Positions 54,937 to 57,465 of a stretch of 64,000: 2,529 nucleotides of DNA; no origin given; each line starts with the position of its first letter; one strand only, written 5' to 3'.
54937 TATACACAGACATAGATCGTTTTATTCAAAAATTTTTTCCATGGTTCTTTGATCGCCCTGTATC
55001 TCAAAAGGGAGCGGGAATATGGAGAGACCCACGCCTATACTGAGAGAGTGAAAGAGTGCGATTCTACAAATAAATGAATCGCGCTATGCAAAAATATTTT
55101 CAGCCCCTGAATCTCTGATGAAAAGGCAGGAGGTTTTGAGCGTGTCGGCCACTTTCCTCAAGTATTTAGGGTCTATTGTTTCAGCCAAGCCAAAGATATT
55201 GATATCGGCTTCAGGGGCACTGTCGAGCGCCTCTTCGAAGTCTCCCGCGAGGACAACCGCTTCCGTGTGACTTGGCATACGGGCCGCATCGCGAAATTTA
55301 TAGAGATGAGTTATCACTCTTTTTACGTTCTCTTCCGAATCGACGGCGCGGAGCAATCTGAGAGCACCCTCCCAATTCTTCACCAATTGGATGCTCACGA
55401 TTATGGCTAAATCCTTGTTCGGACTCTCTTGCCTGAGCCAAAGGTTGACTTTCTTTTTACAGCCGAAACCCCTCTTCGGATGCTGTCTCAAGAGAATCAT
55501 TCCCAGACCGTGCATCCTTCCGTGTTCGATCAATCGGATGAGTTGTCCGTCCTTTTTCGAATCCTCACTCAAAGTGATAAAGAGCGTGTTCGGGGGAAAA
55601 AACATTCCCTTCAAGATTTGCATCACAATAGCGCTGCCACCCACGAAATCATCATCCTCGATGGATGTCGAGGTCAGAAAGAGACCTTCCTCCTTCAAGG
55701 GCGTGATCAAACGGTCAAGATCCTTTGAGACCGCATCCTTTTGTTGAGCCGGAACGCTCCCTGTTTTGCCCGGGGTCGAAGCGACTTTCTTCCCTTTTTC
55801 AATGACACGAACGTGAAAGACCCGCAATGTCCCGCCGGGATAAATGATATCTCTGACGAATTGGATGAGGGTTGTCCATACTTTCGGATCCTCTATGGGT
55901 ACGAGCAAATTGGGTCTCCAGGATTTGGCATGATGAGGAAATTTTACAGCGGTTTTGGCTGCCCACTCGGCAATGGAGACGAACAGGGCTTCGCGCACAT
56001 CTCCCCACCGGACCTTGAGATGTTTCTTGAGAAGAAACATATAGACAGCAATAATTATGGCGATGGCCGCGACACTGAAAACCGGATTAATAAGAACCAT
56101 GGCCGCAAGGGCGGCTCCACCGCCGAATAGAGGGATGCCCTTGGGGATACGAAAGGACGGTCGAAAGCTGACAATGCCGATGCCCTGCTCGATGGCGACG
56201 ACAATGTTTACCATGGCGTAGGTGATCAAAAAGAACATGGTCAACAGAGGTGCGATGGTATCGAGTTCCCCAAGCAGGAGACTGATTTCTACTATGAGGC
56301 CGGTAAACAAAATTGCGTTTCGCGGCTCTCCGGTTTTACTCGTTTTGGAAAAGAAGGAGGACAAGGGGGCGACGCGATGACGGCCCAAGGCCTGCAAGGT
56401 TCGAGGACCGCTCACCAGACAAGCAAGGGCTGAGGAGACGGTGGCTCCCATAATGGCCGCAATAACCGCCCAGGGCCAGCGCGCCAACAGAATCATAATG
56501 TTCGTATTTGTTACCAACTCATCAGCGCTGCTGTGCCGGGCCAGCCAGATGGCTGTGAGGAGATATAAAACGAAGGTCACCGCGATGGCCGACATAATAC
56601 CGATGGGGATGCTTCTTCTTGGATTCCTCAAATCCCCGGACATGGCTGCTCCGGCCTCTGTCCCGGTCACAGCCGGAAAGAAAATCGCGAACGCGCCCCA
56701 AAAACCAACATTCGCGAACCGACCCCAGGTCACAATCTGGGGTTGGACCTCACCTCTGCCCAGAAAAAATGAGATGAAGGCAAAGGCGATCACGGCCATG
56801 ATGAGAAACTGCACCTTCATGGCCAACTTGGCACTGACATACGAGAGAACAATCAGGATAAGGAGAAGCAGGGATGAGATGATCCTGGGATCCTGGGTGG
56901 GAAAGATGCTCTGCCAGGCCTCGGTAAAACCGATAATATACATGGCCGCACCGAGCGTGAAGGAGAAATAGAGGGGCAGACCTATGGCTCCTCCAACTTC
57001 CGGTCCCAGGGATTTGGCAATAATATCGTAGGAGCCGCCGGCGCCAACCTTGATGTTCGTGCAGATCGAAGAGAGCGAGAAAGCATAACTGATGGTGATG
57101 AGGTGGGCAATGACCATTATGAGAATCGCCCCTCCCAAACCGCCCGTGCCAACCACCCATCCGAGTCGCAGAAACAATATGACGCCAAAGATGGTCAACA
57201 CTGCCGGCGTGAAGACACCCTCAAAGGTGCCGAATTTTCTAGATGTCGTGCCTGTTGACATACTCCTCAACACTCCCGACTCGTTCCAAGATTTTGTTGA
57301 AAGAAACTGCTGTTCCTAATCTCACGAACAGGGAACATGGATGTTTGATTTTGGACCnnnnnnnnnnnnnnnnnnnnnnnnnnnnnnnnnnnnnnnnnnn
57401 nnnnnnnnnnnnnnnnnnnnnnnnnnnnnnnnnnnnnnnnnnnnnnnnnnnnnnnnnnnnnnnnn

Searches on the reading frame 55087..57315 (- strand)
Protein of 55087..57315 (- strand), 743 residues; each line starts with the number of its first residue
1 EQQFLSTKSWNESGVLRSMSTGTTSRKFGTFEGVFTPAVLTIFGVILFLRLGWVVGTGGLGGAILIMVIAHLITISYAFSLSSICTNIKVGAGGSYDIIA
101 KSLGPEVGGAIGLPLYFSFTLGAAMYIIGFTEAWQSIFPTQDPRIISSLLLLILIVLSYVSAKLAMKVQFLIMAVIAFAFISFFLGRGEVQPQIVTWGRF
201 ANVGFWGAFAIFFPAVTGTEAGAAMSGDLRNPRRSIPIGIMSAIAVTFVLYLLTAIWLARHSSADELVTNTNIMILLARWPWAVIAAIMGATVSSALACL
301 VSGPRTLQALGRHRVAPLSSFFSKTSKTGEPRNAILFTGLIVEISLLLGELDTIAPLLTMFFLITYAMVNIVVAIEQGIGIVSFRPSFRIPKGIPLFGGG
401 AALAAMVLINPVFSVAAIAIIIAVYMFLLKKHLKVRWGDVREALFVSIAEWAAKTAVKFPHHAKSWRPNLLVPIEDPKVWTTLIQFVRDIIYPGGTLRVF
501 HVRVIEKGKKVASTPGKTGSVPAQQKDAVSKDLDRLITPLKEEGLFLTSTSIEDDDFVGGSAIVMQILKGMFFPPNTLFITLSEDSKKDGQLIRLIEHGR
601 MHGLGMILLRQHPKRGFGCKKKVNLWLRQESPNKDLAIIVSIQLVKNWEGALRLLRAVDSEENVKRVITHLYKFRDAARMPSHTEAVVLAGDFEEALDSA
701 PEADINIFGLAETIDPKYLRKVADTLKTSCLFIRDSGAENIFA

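Call 41: search_protein_families(library=pfam, max_evalue=0.00001, proteins=[window:55087-57315:-])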
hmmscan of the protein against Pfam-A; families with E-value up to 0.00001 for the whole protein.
window:55087-57315:- (743 aa): 4 families
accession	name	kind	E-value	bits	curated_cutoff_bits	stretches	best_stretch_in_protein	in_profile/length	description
PF00324.27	AA_permease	-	1.2e-52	179.7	24.6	1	34-470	2-468/470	Amino acid permease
PF21554.2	CCC_C_2nd_pro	-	1.9e-23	83.4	27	1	624-741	16-131/132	Prokaryotic cation-chloride cotransporter, C-terminal domain, 2nd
PF13520.12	AA_permease_2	-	7.7e-23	81.5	27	1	42-413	14-393/427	Amino acid permease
PF21555.2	CCC_C_1st_pro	-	1.4e-18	67.3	27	1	521-615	32-126/128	Prokaryotic cation-chloride cotransporter, C-terminal domain, 1st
